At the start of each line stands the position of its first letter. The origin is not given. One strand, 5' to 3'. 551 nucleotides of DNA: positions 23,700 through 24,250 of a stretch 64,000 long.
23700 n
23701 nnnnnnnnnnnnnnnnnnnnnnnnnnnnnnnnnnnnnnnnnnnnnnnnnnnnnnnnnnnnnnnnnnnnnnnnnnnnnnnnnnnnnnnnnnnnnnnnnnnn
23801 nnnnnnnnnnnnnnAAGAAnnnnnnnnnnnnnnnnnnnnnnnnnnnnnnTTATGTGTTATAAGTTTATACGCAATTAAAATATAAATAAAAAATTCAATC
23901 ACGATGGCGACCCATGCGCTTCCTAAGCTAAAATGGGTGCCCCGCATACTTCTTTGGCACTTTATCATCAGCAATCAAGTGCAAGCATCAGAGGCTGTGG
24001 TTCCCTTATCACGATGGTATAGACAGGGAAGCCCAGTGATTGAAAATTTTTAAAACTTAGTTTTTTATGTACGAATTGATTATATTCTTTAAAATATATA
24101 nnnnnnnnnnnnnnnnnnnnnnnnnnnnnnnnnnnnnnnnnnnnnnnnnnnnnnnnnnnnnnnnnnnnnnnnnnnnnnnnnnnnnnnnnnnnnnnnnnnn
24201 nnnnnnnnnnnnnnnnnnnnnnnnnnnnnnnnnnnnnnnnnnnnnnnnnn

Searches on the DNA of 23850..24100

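Call 10: search_rna_families(source=window, start=23850, end=24100, threshold=evalue, max_evalue=10, show_alignments=2)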
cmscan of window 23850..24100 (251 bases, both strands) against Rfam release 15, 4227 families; matches with E-value up to 10: 2.
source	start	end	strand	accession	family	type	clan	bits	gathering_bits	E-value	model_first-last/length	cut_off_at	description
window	23984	23997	-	RF04333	Plastid-ycf3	Intron;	-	10.9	55.2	5.1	31-44/47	no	Plastid-ycf3 group II-D1 intron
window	24006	24100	+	RF01295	SCARNA7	Gene; snRNA; snoRNA; scaRNA;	-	6.9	65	7.7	1-110/330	3'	Small Cajal body-specific RNA 7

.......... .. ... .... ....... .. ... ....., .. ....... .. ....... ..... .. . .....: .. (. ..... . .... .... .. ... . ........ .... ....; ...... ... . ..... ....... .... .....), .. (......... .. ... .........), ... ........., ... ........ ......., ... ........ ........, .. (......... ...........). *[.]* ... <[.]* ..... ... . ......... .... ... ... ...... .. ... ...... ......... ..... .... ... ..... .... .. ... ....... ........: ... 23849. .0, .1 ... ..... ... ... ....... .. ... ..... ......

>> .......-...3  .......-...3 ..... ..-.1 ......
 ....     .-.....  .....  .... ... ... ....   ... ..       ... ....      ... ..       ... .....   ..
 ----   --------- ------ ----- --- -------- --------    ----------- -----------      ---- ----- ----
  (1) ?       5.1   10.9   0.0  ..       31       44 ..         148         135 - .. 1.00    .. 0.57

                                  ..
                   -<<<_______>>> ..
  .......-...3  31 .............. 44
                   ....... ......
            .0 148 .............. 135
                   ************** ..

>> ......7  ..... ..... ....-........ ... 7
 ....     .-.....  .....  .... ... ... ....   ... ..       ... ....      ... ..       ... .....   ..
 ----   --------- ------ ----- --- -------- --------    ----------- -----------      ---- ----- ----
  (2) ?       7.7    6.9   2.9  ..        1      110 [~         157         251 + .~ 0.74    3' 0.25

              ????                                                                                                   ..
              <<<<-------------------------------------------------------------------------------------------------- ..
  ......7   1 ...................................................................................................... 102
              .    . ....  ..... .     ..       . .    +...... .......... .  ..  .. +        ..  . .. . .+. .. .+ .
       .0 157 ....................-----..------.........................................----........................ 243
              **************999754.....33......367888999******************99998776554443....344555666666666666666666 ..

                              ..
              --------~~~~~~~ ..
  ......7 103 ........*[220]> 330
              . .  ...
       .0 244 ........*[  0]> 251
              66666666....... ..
